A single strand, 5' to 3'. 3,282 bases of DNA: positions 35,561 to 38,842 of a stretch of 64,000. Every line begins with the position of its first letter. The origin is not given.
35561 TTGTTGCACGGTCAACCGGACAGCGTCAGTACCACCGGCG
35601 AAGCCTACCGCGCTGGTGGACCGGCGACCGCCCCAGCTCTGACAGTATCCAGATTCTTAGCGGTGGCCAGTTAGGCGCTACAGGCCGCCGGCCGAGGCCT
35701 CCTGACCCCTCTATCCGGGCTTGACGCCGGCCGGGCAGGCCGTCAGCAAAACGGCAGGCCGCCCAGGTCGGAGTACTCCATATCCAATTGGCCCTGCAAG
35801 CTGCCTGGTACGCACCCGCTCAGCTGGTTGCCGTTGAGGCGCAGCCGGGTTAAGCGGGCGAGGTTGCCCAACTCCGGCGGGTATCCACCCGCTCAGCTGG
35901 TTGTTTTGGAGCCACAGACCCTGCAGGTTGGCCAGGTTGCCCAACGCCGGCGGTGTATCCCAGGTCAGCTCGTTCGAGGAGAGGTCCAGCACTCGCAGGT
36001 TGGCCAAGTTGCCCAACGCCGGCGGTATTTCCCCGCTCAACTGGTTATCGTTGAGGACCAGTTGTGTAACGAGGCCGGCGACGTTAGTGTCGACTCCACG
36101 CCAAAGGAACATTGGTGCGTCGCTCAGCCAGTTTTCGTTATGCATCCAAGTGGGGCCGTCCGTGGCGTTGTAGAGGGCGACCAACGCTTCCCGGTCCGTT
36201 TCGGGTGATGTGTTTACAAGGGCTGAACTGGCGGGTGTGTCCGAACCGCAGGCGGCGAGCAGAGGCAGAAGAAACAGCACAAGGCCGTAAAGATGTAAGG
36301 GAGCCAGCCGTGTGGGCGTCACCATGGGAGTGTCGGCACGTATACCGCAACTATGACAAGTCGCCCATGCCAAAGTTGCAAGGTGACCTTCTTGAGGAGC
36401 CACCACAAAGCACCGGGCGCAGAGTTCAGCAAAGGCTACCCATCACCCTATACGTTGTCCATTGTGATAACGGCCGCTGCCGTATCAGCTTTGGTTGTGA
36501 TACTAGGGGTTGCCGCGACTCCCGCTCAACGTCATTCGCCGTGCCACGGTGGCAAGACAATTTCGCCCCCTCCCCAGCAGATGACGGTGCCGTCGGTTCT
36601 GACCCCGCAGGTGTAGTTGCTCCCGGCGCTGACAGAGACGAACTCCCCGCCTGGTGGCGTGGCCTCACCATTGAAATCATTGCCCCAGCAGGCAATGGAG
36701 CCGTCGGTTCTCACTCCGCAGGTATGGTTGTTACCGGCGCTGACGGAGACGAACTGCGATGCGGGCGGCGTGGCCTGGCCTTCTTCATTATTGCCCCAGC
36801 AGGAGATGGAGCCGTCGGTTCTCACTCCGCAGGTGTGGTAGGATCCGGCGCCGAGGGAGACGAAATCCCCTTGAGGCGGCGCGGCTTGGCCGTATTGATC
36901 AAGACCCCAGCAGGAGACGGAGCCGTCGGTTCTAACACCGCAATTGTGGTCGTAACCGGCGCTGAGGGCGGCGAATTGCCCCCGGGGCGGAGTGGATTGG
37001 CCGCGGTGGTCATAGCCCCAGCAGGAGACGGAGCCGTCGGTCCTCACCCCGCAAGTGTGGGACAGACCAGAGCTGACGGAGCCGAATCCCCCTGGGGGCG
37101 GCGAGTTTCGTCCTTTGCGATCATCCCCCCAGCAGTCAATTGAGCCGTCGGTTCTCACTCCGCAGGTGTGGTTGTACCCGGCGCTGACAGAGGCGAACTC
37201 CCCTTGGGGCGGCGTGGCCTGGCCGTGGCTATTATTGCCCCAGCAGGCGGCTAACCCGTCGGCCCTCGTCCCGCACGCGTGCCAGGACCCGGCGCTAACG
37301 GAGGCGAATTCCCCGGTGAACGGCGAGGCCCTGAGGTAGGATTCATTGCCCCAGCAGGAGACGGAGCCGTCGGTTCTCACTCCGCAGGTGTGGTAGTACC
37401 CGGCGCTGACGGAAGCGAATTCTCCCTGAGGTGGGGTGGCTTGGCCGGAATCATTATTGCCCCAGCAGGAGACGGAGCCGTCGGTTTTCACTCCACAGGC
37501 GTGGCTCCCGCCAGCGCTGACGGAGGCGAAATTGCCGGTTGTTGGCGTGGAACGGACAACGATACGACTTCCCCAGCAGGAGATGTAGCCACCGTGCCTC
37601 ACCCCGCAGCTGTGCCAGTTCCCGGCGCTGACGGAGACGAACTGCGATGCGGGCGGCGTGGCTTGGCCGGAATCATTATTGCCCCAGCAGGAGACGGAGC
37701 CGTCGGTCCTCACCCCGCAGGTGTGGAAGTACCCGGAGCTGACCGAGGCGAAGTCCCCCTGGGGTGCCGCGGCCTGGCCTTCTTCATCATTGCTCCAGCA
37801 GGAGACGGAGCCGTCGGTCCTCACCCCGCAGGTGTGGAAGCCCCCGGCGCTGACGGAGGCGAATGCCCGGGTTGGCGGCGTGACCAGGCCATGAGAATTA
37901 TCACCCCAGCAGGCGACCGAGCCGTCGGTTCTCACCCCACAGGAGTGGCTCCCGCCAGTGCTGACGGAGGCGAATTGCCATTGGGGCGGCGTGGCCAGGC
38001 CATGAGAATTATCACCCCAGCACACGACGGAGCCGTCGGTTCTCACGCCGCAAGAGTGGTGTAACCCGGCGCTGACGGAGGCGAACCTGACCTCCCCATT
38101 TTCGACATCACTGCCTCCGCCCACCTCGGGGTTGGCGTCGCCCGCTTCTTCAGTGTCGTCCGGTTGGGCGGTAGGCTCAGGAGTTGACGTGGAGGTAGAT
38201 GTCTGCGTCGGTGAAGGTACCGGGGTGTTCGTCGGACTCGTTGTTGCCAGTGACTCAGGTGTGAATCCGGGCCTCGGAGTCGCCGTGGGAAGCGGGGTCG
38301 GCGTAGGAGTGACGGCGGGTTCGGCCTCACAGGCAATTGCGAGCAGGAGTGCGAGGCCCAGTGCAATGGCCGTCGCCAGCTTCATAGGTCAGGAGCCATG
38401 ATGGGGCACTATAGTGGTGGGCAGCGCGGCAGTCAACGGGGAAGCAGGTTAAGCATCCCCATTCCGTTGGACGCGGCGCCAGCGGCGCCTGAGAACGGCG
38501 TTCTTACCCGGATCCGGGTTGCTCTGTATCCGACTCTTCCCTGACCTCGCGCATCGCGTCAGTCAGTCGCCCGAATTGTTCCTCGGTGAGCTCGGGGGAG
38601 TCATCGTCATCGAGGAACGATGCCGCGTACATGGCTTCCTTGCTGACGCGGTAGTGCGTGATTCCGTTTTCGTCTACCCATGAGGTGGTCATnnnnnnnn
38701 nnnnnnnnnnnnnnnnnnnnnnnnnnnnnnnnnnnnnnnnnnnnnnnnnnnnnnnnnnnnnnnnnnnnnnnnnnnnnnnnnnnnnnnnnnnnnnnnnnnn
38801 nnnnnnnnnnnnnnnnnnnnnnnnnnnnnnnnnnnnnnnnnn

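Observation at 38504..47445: Compact integrase-less replication and anti-defence operon abutting tRNA-Gln: candidate cryptic replicon or satellite-like element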

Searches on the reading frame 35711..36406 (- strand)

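Call 6: search_protein_families(library=pfam, proteins=[window:35711-36406:-], max_evalue=0.01)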
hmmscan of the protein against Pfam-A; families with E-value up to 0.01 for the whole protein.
window:35711-36406:- (231 aa): 4 families
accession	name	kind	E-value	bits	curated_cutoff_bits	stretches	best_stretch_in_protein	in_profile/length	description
PF00560.39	LRR_1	-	1.5e-12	45.5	20.6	1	136-158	1-23/23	Leucine Rich Repeat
PF12799.13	LRR_4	-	2.7e-11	43.7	27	2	136-172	2-37/44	Leucine Rich repeats (2 copies)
PF13855.12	LRR_8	-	3.9e-07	30.2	27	1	114-171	4-61/61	Leucine rich repeat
PF23598.1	LRR_14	-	0.0045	16.2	40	1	125-180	60-111/353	Leucine-rich repeat region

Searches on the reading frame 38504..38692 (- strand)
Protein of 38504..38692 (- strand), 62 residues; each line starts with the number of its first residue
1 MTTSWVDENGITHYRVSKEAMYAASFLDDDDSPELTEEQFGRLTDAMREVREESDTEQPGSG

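Call 6: search_protein_families(library=pfam, proteins=[window:38504-38692:-], max_evalue=0.01)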
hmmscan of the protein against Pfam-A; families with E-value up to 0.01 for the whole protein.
window:38504-38692:- (62 aa): 0 families

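Call 16: search_protein_families(library=phrogs, proteins=[window:38504-38692:-], max_evalue=0.001)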
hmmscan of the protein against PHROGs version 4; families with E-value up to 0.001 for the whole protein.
window:38504-38692:- (62 aa): 0 families

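Call 42: search_protein_families(library=padloc, proteins=[window:38504-38692:-], max_evalue=0.01)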
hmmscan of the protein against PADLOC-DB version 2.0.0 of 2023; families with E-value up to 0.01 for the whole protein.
window:38504-38692:- (62 aa): 0 families

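Call 43: search_protein_families(library=ncbifam, proteins=[window:38504-38692:-], max_evalue=0.01)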
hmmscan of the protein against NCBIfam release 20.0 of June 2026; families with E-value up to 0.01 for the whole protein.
window:38504-38692:- (62 aa): 0 families
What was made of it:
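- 38504..38692 (-): Small acidic protein (62 aa, net charge about -11). Its start overlaps the stop of the polyvalent gene (ATGA). It is a conserved partner of the polyvalent gene. No family hit (calls 6, 16, 42, 43).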
